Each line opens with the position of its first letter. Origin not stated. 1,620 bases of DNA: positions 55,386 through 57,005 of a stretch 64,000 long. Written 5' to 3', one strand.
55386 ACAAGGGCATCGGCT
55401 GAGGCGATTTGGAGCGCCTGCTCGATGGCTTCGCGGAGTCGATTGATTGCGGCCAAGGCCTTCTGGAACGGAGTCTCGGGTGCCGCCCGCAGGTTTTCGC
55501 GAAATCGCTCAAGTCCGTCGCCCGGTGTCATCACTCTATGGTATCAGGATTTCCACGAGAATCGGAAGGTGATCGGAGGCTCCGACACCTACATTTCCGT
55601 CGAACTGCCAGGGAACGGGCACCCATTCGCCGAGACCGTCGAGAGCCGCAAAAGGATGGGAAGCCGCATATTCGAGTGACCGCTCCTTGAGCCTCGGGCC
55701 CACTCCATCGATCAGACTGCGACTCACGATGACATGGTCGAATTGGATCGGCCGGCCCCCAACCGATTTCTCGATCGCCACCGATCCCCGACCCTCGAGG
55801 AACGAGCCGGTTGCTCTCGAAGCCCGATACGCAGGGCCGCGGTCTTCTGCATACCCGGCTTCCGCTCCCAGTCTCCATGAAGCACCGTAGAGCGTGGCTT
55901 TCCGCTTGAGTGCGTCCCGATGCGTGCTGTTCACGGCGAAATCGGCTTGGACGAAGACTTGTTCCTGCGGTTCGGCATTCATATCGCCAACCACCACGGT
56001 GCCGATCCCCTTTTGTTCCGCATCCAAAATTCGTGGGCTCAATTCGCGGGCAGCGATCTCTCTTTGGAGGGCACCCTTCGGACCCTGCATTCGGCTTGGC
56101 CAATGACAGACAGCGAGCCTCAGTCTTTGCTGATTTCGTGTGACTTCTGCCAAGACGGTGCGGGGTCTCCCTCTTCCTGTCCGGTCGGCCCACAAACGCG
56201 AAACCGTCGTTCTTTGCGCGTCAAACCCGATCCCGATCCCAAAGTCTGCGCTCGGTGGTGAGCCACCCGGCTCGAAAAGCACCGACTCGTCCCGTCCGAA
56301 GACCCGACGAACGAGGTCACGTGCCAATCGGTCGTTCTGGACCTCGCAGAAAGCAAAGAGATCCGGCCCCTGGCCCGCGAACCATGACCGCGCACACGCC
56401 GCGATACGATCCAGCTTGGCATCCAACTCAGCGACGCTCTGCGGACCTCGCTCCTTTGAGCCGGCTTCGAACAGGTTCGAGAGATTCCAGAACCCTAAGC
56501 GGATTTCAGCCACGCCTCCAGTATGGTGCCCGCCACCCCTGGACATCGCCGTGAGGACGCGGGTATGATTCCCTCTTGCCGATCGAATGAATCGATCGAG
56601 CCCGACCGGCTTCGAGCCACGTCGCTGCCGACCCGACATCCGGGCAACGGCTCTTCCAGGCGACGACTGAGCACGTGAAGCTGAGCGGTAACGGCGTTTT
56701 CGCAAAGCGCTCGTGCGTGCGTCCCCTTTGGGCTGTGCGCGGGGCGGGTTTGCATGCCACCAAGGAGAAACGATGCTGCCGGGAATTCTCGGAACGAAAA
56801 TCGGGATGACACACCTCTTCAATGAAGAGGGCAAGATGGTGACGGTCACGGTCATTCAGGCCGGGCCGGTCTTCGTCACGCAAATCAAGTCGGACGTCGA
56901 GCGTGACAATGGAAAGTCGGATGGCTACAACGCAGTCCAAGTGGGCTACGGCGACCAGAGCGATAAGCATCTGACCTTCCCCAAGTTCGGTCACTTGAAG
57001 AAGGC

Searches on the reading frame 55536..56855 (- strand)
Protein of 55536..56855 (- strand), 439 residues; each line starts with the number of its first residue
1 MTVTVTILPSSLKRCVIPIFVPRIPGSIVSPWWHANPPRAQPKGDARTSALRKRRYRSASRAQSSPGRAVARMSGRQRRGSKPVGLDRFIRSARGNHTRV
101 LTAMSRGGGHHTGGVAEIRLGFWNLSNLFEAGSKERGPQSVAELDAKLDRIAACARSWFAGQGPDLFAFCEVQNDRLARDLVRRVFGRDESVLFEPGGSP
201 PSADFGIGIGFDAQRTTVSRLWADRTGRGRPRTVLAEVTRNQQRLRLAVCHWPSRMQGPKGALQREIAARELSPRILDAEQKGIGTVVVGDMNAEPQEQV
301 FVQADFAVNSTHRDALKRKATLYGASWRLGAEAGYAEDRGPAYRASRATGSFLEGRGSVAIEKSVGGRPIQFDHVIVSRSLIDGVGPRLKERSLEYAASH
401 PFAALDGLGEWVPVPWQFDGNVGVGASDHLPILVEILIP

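Call 51: search_protein_families(library=pfam, proteins=[window:55536-56855:-], max_evalue=0.00001)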
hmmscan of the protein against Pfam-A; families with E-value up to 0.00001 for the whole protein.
window:55536-56855:- (439 aa): 1 family
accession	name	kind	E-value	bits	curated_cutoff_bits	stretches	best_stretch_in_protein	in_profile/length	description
PF19580.5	Exo_endo_phos_3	-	1.1e-09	38.2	27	1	144-309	37-211/311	Endonuclease/Exonuclease/phosphatase family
